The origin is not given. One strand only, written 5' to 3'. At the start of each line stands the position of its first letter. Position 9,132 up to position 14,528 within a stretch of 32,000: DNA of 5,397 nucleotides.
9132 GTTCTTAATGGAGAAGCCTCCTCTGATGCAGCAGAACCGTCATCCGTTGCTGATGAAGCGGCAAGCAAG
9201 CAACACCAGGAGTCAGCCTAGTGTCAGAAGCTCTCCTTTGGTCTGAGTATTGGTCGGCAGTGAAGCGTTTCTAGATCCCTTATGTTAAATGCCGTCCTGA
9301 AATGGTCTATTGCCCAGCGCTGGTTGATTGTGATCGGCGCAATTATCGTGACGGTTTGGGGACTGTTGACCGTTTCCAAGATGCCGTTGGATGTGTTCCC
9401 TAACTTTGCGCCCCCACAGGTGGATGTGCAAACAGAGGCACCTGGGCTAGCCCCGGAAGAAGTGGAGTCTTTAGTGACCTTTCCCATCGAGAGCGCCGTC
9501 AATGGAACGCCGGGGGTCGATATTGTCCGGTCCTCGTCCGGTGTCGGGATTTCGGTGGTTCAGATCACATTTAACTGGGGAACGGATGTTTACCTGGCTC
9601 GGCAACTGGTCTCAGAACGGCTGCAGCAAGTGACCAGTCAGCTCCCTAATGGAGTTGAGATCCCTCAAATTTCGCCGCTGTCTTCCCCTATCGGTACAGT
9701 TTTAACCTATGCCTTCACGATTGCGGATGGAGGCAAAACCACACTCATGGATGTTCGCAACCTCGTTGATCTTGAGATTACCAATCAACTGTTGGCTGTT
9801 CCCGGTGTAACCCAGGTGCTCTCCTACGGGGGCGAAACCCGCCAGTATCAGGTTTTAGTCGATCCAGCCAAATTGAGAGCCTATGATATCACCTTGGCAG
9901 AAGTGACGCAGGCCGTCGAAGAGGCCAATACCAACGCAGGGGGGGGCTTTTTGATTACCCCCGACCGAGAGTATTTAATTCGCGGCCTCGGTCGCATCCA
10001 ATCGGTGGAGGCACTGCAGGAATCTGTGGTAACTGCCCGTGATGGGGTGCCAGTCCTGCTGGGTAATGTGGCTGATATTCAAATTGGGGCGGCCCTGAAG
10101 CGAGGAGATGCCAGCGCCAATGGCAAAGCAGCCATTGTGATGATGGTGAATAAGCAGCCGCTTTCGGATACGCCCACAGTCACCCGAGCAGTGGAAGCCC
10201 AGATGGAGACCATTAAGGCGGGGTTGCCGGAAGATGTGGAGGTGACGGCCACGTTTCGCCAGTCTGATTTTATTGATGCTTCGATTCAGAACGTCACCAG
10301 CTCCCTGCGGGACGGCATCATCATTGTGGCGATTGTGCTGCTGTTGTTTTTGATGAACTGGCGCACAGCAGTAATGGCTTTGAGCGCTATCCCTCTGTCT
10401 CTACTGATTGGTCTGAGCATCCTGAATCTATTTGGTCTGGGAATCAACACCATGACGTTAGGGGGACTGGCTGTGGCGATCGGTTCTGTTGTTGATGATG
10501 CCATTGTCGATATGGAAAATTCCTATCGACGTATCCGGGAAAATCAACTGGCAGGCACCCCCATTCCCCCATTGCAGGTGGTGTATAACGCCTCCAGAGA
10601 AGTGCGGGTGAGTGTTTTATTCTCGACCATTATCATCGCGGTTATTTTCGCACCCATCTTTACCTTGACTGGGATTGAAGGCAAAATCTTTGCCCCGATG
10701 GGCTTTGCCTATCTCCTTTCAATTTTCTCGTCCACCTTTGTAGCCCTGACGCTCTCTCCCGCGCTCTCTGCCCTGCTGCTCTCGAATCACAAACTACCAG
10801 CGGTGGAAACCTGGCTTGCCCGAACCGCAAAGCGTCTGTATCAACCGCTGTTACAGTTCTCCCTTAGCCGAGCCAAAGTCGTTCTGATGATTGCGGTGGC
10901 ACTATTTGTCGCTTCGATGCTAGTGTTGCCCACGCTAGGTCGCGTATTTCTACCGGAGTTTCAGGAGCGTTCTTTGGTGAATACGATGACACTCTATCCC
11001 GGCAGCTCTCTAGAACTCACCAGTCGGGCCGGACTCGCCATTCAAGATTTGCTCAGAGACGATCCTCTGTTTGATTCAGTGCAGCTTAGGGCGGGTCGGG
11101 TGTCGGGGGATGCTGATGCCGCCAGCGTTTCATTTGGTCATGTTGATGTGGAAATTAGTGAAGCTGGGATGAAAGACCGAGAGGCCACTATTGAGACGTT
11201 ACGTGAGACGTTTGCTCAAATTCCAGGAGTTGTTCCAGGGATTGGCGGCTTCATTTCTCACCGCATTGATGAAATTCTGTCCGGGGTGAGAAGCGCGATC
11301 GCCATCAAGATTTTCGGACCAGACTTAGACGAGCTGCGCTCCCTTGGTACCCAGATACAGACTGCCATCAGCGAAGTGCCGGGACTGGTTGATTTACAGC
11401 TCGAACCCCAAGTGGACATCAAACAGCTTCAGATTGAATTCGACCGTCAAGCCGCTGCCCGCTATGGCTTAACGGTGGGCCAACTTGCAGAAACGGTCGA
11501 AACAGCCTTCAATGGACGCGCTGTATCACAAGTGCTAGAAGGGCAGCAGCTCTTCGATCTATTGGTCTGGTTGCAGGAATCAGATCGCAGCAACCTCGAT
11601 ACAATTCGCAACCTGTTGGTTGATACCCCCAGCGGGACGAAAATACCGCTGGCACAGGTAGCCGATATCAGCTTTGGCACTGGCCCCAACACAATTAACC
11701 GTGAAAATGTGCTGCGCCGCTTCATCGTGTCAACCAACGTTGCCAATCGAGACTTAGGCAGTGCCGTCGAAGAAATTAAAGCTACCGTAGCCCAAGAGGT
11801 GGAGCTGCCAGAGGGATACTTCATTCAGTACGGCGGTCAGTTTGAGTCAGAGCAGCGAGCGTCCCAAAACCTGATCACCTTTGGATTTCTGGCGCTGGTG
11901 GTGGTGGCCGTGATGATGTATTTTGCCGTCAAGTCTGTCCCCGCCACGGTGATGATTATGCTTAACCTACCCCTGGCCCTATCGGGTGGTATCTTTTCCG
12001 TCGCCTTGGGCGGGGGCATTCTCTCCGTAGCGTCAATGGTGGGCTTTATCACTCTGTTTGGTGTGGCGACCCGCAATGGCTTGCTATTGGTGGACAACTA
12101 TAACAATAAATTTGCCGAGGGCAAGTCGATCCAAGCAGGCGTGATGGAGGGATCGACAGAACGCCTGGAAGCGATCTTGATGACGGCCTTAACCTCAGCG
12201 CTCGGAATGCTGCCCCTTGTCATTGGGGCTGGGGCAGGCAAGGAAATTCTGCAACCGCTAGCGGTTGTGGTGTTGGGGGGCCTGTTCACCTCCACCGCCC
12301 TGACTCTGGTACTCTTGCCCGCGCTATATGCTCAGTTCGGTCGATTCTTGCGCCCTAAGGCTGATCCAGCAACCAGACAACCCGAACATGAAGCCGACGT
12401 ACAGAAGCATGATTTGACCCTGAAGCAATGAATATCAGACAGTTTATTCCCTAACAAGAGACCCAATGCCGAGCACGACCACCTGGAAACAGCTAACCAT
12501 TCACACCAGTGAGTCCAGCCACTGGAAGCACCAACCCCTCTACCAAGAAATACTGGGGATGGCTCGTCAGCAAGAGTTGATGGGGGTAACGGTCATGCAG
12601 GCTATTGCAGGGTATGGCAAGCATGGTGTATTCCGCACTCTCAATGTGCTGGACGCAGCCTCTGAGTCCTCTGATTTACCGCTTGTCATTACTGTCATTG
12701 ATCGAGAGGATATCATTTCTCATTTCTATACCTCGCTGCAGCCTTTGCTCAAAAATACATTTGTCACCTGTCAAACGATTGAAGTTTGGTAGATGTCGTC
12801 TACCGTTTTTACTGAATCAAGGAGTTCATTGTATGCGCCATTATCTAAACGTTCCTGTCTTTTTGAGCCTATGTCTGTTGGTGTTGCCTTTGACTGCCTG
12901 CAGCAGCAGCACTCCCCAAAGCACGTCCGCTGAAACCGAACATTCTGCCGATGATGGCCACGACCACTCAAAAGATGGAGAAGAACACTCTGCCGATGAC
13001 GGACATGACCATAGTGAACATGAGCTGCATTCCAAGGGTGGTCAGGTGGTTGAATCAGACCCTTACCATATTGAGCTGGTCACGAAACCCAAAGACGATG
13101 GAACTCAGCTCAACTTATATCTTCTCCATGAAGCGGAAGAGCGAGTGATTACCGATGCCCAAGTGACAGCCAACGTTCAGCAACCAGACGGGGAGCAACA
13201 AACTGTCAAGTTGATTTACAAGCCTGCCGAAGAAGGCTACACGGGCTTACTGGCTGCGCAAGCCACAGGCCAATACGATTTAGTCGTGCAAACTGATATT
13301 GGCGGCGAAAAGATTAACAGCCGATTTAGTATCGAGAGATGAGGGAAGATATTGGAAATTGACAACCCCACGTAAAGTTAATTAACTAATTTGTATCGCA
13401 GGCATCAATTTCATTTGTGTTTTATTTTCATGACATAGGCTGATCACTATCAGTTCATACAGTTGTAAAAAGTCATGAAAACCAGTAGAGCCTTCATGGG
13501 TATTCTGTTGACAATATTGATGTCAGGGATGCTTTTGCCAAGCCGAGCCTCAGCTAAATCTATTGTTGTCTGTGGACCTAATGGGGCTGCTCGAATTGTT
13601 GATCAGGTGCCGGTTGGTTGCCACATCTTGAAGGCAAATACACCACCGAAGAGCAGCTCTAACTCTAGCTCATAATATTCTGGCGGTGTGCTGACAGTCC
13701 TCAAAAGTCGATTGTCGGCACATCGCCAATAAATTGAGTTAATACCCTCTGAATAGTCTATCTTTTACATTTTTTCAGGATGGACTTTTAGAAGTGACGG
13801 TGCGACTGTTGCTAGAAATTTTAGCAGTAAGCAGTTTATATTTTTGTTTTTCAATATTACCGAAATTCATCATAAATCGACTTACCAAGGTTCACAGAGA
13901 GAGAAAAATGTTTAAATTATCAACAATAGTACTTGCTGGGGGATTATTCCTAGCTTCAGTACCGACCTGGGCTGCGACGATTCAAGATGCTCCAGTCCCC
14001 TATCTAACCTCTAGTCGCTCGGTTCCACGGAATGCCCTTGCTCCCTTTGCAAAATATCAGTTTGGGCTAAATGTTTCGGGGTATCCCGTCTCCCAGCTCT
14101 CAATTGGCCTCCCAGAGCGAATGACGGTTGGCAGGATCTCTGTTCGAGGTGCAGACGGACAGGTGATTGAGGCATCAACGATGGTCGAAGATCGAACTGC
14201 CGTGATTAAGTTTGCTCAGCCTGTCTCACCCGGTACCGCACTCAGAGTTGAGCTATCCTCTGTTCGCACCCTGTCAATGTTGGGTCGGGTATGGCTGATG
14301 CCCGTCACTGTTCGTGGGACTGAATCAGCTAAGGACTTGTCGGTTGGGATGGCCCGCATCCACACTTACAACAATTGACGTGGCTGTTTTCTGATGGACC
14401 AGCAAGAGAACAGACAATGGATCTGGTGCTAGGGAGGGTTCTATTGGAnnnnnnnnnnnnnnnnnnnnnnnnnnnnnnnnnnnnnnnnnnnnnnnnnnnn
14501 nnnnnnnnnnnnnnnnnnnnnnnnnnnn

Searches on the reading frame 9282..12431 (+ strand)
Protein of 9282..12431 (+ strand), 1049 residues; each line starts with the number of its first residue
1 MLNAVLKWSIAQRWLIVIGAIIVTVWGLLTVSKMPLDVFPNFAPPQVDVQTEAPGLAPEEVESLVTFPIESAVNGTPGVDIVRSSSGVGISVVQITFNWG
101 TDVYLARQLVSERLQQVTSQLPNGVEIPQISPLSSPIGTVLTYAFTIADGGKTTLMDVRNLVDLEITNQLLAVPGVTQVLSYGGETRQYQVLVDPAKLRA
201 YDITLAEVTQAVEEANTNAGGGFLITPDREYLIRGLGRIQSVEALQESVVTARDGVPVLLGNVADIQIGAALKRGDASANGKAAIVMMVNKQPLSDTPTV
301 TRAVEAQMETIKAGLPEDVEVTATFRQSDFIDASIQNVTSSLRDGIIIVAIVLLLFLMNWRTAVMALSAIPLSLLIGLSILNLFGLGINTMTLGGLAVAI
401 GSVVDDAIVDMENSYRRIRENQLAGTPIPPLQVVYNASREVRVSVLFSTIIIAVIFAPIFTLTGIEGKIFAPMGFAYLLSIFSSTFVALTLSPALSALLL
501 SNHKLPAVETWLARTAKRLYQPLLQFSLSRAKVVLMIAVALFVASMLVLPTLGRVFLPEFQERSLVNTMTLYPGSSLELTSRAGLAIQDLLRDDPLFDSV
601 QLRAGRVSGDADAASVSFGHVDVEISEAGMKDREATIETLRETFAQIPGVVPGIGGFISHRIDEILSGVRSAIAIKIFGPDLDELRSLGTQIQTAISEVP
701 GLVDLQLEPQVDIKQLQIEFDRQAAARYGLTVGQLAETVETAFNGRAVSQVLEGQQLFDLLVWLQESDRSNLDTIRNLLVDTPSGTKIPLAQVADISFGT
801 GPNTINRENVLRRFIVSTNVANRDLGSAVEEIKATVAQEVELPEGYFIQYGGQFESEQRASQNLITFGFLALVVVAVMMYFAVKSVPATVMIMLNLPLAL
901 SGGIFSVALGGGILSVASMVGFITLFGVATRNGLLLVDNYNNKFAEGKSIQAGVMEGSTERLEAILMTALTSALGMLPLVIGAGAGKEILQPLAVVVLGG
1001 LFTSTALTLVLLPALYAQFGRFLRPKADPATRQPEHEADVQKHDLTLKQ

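Call 12: search_protein_families(library=pfam, proteins=[window:9282-12431:+], max_evalue=0.01)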
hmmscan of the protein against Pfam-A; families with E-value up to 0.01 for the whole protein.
window:9282-12431:+ (1049 aa): 3 families
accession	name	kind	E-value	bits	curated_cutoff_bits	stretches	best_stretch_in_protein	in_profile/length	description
PF00873.25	ACR_tran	-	2.4e-301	1002.6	28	1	6-1019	2-1020/1021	AcrB/AcrD/AcrF family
PF03176.21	MMPL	-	1.4e-21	77.3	20.5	2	820-1026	98-311/333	MMPL family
PF02355.23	SecD_SecF_C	-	1.1e-05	25.4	20.5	1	348-491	42-182/189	Protein export membrane protein SecD/SecF, C-terminal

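Call 73: find_related_loci(query=window:9282-12431:+, collection=genome_contigs, flank=10000)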
Query window:9282-12431:+ (1049 aa) in genome_contigs; peptide patterns used: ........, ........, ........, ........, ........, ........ (x = any residue, [..] = any of these).
90 stretches matched a pattern; 43 encode a relative of the query (tblastn E <= 1e-3); 43 distinct loci.
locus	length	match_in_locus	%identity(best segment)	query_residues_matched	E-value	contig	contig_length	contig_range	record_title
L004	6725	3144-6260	70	1-1042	0e+0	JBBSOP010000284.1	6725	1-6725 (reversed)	MAG: Chroococcales cyanobacterium isolate LS6_sbin.32 LS6_sbin.32_K_1265500_L_6725_cov_7.0000, whole genome shotgun sequ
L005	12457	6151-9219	72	1-1026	0e+0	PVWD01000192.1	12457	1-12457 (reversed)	Filamentous cyanobacterium CCP2 NODE_299_length_12457_cov_5.90097_ID_87386, whole genome shotgun sequence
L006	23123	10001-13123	69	1-1035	0e+0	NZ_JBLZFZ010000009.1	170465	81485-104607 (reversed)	Pantanalinema rosaneae CENA516 NODE_13_length_170486_cov_232.394981, whole genome shotgun sequence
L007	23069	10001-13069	72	1-1026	0e+0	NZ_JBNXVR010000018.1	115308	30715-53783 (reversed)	Leptolyngbya sp. AN02str NODE_18_length_115308_cov_54.150789, whole genome shotgun sequence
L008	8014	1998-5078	70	1-1030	0e+0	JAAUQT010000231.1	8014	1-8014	MAG: Cyanobacteria bacterium RM1_2_2 NODE_2244_length_8014_cov_4.438063, whole genome shotgun sequence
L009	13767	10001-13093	69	1-1025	0e+0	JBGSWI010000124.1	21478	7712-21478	MAG: Leptolyngbyaceae cyanobacterium isolate JTS-AC478 k141_4167300, whole genome shotgun sequence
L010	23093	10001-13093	69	1-1025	0e+0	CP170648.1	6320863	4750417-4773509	MAG: Stenomitos frigidus ULC029 chromosome, complete genome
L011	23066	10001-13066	64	1-1025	0e+0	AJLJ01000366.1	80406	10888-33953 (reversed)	Fischerella muscicola SAG 1427-1 = PCC 73103 contig00391, whole genome shotgun sequence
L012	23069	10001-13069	64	1-1026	0e+0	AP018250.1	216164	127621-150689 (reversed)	Tolypothrix tenuis PCC 7101 plasmid plasmid2 DNA, complete genome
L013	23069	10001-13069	64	1-1026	0e+0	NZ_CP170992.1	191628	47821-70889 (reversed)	Nostoc sp. C117 plasmid p_C117_3, complete sequence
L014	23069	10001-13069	64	1-1026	0e+0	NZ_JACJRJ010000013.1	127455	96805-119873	Cylindrospermum sp. FACHB-282 contig13, whole genome shotgun sequence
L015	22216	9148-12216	64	1-1026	0e+0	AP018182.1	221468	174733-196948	Nostoc carneum NIES-2107 plasmid plasmid2 DNA, complete genome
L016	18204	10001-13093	66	1-1026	0e+0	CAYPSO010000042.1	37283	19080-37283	MAG TPA_asm: uncultured bacterium isolate SRP072547_co1_98 genome assembly, contig: NODE_1253_length_37283_cov_14.125927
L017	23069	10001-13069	61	1-1026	0e+0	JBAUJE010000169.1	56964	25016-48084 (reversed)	MAG: Coleofasciculaceae cyanobacterium isolate MFD12152_ilm_asm_bin12 k127_94789, whole genome shotgun sequence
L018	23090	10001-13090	62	1-1030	0e+0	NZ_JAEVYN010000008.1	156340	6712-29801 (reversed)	Leptolyngbya sp. Cla-17 map unlocalized plasmid unnamed5 scaffold9_size156341, whole genome shotgun sequence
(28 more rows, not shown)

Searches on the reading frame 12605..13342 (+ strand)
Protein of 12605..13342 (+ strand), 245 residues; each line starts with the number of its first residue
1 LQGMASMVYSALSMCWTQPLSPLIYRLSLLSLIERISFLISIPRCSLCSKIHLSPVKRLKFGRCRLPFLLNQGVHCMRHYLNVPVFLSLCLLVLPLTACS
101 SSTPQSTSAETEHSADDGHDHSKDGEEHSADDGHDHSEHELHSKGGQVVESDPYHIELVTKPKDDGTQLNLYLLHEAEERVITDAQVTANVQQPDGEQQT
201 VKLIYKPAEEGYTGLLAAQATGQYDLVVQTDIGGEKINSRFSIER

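Call 12: search_protein_families(library=pfam, proteins=[window:12605-13342:+], max_evalue=0.01)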
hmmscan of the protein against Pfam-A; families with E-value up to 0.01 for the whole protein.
window:12605-13342:+ (245 aa): 1 family
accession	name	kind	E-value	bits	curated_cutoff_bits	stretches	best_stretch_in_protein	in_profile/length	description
PF13115.11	YtkA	-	0.0011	20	25.9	1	150-226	3-82/85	YtkA-like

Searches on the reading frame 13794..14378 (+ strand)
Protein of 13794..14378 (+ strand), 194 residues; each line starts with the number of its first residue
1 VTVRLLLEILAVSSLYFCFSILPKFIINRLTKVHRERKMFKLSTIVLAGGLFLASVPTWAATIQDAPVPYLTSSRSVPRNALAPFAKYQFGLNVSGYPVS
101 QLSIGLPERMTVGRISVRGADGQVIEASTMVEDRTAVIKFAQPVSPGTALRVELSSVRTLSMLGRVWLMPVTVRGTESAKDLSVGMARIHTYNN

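Call 86: search_protein_families(library=pfam, proteins=[window:13794-14378:+], max_evalue=0.0001)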
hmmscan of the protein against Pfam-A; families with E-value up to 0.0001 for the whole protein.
window:13794-14378:+ (194 aa): 1 family
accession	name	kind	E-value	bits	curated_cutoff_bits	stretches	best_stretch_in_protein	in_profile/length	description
PF10989.13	DUF2808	-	1.8e-06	28.5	25.3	1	70-176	9-130/146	Protein of unknown function (DUF2808)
